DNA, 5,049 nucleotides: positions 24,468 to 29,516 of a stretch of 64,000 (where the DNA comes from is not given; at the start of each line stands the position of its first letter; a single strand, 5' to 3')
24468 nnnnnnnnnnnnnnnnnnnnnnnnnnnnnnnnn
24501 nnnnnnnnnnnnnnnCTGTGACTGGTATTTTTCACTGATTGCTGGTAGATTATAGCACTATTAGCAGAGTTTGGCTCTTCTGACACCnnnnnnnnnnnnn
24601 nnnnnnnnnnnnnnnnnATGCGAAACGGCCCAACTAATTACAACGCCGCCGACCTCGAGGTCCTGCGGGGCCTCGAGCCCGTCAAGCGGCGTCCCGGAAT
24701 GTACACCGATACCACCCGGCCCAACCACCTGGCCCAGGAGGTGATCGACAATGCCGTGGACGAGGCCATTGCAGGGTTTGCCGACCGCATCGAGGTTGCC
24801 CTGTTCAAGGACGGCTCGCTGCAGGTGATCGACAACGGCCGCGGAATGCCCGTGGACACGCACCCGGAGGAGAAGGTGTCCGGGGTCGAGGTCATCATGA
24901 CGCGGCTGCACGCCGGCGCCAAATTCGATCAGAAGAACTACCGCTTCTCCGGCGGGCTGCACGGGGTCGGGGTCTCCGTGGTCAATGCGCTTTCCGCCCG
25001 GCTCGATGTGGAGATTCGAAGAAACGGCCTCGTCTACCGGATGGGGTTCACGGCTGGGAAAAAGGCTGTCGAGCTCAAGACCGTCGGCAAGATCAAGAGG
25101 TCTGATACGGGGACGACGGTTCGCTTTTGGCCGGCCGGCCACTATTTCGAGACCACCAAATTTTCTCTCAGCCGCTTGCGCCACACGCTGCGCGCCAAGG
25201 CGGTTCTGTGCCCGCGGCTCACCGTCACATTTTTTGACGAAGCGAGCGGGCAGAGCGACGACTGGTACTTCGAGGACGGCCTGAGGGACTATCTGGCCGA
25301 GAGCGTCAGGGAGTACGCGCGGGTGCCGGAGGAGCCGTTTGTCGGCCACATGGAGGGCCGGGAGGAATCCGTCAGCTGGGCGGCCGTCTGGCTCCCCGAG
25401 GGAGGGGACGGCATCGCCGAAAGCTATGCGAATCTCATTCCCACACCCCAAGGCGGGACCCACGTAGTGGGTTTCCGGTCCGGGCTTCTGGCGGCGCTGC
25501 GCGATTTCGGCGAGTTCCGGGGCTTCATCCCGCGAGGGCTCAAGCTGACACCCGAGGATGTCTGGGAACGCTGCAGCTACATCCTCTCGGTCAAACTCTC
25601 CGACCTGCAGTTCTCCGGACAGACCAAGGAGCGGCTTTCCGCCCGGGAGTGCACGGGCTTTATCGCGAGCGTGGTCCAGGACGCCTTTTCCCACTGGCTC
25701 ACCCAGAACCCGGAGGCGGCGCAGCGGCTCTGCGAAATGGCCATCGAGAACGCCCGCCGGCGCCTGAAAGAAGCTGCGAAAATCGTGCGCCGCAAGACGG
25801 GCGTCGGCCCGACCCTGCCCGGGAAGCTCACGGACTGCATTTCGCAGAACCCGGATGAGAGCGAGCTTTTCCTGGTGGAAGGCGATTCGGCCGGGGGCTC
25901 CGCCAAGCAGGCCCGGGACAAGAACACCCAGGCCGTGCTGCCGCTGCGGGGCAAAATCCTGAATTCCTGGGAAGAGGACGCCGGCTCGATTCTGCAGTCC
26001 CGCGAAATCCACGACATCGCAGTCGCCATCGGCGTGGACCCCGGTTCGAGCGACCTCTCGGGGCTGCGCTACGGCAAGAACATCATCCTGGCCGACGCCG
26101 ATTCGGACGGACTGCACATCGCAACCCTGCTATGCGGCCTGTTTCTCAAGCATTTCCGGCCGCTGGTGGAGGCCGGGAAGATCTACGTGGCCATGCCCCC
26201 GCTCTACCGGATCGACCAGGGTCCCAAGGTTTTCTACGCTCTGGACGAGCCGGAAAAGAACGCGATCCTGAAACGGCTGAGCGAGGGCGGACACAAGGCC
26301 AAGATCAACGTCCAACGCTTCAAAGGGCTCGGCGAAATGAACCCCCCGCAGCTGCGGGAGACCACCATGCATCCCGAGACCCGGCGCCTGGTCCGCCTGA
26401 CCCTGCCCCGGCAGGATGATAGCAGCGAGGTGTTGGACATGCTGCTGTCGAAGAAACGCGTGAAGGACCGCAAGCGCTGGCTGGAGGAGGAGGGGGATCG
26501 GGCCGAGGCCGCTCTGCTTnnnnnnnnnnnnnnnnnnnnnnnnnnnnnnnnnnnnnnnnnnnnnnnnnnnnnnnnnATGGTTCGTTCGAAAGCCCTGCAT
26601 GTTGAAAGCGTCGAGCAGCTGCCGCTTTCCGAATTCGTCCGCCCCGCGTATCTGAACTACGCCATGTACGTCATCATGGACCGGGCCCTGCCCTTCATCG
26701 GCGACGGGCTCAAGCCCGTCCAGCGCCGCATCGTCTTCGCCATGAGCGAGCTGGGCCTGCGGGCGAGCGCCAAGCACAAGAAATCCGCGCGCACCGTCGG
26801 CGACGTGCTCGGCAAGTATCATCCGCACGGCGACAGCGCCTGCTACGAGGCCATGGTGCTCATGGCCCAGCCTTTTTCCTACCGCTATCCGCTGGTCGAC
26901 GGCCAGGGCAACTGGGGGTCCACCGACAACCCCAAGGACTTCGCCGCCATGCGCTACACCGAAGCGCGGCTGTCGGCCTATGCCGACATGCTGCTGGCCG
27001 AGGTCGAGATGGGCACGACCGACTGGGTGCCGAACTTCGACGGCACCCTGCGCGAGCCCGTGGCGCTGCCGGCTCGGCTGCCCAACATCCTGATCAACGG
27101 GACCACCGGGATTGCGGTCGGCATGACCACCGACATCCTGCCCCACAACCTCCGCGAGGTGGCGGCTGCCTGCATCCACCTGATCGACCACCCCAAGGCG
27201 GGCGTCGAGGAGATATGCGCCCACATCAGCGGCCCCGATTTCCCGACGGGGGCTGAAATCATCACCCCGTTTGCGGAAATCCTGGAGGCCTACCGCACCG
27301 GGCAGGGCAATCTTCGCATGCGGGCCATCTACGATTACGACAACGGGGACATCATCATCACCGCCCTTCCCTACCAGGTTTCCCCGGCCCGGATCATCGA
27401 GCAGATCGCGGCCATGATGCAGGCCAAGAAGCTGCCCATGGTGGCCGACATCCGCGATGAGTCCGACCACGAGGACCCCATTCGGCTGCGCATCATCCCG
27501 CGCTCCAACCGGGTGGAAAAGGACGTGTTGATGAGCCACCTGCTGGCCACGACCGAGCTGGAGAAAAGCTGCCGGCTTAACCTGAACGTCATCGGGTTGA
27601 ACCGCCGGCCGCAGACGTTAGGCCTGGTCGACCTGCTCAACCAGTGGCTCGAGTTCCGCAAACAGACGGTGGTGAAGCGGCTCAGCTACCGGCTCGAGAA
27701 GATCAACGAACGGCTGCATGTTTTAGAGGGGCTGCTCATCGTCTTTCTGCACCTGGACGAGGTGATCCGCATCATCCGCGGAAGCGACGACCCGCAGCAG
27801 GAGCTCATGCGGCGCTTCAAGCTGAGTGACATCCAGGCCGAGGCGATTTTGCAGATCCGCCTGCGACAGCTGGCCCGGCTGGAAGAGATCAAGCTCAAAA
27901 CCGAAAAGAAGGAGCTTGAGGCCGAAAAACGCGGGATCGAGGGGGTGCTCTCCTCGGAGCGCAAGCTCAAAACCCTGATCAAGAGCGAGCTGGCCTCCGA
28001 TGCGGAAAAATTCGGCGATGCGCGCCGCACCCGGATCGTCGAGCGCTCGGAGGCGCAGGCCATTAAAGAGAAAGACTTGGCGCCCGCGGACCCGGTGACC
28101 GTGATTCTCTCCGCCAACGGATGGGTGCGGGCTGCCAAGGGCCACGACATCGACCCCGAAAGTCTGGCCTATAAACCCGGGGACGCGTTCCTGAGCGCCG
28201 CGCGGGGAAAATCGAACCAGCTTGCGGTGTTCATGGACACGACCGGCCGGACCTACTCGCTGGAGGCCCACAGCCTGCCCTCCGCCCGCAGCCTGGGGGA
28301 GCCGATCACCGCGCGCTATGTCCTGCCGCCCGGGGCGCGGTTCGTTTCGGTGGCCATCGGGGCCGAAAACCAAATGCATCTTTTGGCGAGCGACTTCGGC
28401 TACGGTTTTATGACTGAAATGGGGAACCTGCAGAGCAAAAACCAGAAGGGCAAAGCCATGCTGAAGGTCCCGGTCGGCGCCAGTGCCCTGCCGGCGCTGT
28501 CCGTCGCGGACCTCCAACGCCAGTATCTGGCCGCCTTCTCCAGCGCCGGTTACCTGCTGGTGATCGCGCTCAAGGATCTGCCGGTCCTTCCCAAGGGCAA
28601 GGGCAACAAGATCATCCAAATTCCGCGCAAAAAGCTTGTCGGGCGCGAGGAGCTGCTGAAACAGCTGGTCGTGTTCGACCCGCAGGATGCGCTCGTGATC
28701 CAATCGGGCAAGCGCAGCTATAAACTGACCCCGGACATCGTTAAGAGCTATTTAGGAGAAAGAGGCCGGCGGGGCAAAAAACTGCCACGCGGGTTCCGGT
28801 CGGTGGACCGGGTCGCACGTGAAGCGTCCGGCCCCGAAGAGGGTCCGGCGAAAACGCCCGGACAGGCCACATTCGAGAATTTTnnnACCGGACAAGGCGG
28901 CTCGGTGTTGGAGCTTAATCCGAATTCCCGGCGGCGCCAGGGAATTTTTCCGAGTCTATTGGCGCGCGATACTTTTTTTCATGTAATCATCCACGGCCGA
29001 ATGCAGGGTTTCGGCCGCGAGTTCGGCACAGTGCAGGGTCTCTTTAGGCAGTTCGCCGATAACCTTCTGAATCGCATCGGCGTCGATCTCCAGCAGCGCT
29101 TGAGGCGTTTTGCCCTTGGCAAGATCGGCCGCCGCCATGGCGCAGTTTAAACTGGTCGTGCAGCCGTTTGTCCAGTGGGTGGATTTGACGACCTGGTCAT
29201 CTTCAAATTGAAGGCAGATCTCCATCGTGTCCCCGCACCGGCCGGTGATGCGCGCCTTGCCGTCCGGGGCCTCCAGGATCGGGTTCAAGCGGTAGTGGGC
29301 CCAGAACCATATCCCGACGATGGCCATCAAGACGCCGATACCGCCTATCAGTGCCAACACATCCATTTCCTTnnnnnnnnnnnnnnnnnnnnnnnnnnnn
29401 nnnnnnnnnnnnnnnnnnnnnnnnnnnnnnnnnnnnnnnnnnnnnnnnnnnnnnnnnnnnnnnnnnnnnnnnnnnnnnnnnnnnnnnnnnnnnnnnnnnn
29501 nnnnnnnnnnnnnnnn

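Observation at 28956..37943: A cytoplasmic Mo/W-bisPGD oxidoreductase and four-cluster ferredoxin are translationally coupled to rnfCDGEAB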

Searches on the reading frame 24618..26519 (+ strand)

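Call 17: search_protein_families(library=pfam, proteins=[window:24618-26519:+], max_evalue=0.001)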
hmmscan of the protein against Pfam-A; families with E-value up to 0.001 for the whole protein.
window:24618-26519:+ (634 aa): 4 families
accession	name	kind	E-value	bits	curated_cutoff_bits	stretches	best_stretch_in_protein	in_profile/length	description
PF00204.31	DNA_gyraseB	-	2.8e-38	131.6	27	1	221-386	1-168/173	DNA gyrase B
PF00986.26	DNA_gyraseB_C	-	7.2e-24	84.2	29.8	1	561-623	2-63/63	DNA gyrase B subunit, carboxyl terminus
PF02518.31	HATPase_c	-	3.3e-15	56.9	26.4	1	31-172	2-107/111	Histidine kinase-, DNA gyrase B-, and HSP90-like ATPase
PF01751.28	Toprim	-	2.1e-12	47.5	23.1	1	416-525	1-94/96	Toprim domain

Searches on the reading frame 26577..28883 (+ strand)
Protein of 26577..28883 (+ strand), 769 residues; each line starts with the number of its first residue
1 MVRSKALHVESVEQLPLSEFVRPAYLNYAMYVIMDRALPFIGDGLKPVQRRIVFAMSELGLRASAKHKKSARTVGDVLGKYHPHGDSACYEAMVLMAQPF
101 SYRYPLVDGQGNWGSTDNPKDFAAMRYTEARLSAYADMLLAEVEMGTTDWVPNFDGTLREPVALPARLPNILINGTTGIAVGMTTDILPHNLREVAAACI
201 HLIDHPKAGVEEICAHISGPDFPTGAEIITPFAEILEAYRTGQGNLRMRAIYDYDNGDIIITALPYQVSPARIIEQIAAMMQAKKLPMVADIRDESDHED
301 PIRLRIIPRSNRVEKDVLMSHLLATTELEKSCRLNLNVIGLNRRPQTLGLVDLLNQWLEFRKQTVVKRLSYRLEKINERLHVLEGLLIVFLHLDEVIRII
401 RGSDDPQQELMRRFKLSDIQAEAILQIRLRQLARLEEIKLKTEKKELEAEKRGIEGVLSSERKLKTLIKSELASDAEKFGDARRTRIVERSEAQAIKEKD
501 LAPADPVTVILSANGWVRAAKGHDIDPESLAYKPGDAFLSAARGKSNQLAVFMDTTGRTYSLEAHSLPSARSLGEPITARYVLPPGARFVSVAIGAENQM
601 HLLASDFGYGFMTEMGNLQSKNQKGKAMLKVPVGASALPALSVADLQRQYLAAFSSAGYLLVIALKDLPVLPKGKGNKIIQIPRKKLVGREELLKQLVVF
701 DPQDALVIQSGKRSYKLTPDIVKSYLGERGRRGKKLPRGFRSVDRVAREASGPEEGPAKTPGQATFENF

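Call 17: search_protein_families(library=pfam, proteins=[window:26577-28883:+], max_evalue=0.001)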
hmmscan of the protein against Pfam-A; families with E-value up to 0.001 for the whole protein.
window:26577-28883:+ (769 aa): 2 families
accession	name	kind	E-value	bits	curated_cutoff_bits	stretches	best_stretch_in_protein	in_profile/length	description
PF00521.26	DNA_topoisoIV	-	4.5e-139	464.5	31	1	36-472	1-431/432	DNA gyrase/topoisomerase IV, subunit A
PF03989.18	DNA_gyraseA_C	-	0.00046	20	27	0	649-686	1-34/48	DNA gyrase C-terminal domain, beta-propeller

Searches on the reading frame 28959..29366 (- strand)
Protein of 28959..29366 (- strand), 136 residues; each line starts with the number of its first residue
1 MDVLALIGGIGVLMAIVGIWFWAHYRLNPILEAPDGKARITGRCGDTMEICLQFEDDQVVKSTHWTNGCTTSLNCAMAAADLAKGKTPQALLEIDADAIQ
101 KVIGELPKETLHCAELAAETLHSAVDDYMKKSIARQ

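Call 7: search_protein_families(library=pfam, proteins=[window:28959-29366:-])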
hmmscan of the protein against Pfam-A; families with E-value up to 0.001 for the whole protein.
window:28959-29366:- (136 aa): 1 family
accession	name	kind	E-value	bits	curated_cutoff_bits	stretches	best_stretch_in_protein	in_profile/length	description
PF01592.21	NifU_N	-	1.7e-16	61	22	1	43-132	33-124/127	NifU-like N terminal domain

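Call 8: search_protein_families(library=ncbifam, proteins=[window:28959-29366:-], max_evalue=0.00001)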
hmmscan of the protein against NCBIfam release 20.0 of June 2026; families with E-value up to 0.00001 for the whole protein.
window:28959-29366:- (136 aa): 3 families
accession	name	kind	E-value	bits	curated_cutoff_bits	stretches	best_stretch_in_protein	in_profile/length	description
TIGR03419.1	NifU_clost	equivalog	2.8e-18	66.5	187.9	1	32-131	19-119/121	Fe-S cluster assembly scaffold protein NifU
TIGR01999.1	iscU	equivalog_domain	2.8e-11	43.6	192.4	1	43-131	34-122/124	Fe-S cluster assembly scaffold IscU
TIGR02000.1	NifU_proper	equivalog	1e-10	41.5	273.3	1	44-134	35-127/290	Fe-S cluster assembly protein NifU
